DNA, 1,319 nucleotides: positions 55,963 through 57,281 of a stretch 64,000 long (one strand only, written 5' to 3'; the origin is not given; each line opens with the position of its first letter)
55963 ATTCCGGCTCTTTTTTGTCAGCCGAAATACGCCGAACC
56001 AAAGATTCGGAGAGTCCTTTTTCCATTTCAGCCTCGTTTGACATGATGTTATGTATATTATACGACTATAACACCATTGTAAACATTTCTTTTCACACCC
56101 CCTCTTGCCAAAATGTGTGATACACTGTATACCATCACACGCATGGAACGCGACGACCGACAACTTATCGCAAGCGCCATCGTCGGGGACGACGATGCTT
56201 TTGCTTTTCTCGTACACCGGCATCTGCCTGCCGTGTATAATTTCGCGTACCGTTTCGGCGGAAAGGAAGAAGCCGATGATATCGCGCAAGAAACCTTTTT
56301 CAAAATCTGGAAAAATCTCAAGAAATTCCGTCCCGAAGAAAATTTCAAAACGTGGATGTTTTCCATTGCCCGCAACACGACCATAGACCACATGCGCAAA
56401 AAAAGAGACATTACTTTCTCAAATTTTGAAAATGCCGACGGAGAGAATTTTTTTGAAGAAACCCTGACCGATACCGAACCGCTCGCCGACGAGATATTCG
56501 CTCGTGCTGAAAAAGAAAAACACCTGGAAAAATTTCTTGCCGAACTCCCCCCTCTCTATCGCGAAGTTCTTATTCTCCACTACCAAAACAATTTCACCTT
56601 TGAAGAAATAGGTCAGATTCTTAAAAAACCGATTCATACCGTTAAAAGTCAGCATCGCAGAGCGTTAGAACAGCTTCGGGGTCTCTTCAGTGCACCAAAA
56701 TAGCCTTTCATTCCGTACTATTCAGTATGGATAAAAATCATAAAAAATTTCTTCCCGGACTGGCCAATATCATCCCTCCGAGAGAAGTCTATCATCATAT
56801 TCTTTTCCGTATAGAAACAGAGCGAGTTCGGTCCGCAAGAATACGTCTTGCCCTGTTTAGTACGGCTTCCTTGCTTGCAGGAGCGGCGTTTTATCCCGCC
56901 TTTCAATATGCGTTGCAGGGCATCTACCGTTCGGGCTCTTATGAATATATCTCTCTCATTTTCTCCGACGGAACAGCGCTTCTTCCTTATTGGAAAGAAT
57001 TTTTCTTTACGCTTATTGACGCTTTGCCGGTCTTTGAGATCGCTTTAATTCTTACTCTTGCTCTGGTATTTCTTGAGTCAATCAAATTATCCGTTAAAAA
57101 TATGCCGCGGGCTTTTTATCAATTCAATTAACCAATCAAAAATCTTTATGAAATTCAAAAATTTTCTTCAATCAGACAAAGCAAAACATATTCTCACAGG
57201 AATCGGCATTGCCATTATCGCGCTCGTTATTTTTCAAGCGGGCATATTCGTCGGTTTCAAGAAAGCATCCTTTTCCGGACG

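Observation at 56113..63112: ECF sigma / membrane partner / duplicated anchored-domain proteins / MacAB-type exporter / standalone C39-like peptidase locus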

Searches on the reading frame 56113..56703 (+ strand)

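Call 3: search_protein_families(library=pfam, proteins=[window:56113-56703:+], max_evalue=0.1)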
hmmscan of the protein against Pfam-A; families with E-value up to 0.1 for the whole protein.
window:56113-56703:+ (196 aa): 5 families
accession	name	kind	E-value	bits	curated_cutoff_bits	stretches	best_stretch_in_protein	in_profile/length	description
PF04542.20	Sigma70_r2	-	2.7e-22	78.8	24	1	33-98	1-69/71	Sigma-70 region 2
PF08281.18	Sigma70_r4_2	-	6e-13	48.7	25.7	1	138-188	4-54/54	Sigma-70, region 4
PF04545.22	Sigma70_r4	-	4.3e-12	45.8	24.1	1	142-189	2-49/50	Sigma-70, region 4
PF22029.2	PhyR_sigma2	-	0.0017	18.8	27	1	49-85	17-53/55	Sigma2 domain of PhyR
PF03556.21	Cullin_binding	-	0.031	15.1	27.9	1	39-101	20-79/118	Cullin binding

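Call 4: search_protein_families(library=ncbifam, proteins=[window:56113-56703:+], max_evalue=0.1)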
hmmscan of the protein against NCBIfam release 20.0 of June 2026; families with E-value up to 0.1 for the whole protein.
window:56113-56703:+ (196 aa): 107 families (the best 25 are shown)
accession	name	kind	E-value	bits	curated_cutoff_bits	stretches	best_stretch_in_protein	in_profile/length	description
NF009166.1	PRK12513.1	equivalog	5.9e-41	140.3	206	1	10-193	4-187/193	RNA polymerase sigma factor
TIGR02937.1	sigma70-ECF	superfamily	1.8e-37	128.5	42.9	1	28-189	1-162/165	sigma-70 family RNA polymerase sigma factor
NF007223.0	PRK09641.1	equivalog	2e-36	125.6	209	1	11-190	1-182/187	RNA polymerase sigma factor SigW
NF004113.0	PRK05602.1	equivalog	1.3e-32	113.1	208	1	11-191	28-200/211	RNA polymerase sigma factor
TIGR02948.1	SigW_bacill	equivalog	6.8e-32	111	243.1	1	12-189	2-181/187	RNA polymerase sigma factor SigW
NF007216.0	PRK09638.1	equivalog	2.2e-30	105.7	194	1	12-189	2-171/180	RNA polymerase sigma factor SigY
NF009171.0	PRK12518.1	equivalog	2.5e-29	102.5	208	1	11-192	10-184/191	RNA polymerase sigma factor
NF008888.0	PRK11922.1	equivalog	1.5e-28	100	204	1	10-190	12-194/231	RNA polymerase sigma factor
TIGR02985.1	Sig70_bacteroi1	subfamily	1e-27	97.3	126.4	1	29-189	2-159/162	RNA polymerase sigma-70 factor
NF007222.0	PRK09640.1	equivalog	3e-27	95.4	194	1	16-193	11-183/188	RNA polymerase sigma factor SigX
TIGR02954.1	Sig70_famx3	hypoth_equivalog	1.1e-26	93.6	188.5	1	16-192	4-167/170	RNA polymerase sigma-70 factor, TIGR02954 family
TIGR02950.1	SigM_subfam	subfamily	1.3e-25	90.1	147.95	1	35-189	7-155/159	RNA polymerase sigma factor, SigM family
NF007229.0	PRK09647.1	equivalog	1.1e-24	86.9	265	1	32-191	48-201/220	RNA polymerase sigma factor SigE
TIGR02939.1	RpoE_Sigma70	equivalog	1.5e-23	83.8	236.15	1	13-187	5-181/190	RNA polymerase sigma factor RpoE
NF009168.0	PRK12515.1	subfamily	2e-23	82.9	236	1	12-189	6-176/189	RNA polymerase sigma factor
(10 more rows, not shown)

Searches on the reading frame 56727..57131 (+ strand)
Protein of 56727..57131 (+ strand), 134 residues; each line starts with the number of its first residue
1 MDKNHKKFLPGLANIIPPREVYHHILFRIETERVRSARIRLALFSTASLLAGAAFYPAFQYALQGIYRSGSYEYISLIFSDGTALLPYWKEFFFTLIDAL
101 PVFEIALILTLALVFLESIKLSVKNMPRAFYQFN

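Call 3: search_protein_families(library=pfam, proteins=[window:56727-57131:+], max_evalue=0.1)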
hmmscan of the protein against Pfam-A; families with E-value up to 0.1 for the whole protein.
window:56727-57131:+ (134 aa): 0 families

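Call 4: search_protein_families(library=ncbifam, proteins=[window:56727-57131:+], max_evalue=0.1)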
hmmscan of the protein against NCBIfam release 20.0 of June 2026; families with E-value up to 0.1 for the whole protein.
window:56727-57131:+ (134 aa): 0 families

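Call 70: search_protein_representatives(protein=window:56727-57131:+)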
Query: 134 residues. Proteins with E-value up to 0.001 (for the whole library): 1444; up to 1e-10: 384; up to 1e-30: 0. The best 150 are listed.
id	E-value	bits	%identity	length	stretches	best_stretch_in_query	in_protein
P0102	2.7e-29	118.4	48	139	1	1-130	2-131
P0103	1.4e-25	106.4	42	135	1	2-131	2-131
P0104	4.6e-25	104.7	44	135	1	7-133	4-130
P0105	9.6e-25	103.7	45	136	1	3-131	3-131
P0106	3.1e-24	102.0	43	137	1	1-126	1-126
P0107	3.3e-23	98.7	37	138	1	3-131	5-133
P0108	8.1e-23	97.5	43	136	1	12-128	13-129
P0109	1.5e-22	96.6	38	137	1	1-129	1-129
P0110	1.0e-21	93.9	36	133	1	3-131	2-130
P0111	1.1e-21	93.8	41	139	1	5-131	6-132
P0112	1.1e-21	93.8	40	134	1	1-126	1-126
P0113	1.2e-21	93.7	43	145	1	10-130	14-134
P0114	2.3e-21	92.7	38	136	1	1-133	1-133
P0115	8.1e-21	91.0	36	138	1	2-128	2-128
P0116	1.0e-20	90.7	38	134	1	1-134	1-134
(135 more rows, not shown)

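Call 77: search_protein_families(library=padloc, proteins=[window:56727-57131:+], max_evalue=0.01)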
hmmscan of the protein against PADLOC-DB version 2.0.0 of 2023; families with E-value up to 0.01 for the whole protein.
window:56727-57131:+ (134 aa): 0 families

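Call 78: search_protein_families(library=phrogs, proteins=[window:56727-57131:+], max_evalue=0.01)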
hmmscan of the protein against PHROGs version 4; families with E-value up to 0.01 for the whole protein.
window:56727-57131:+ (134 aa): 0 families

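Call 85: search_solved_structures(query=A6, max_evalue=10, show_alignments=2)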
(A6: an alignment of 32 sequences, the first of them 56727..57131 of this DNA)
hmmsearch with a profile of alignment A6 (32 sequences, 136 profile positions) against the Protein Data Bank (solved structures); distinct sequences matched with E-value up to 10: 0.
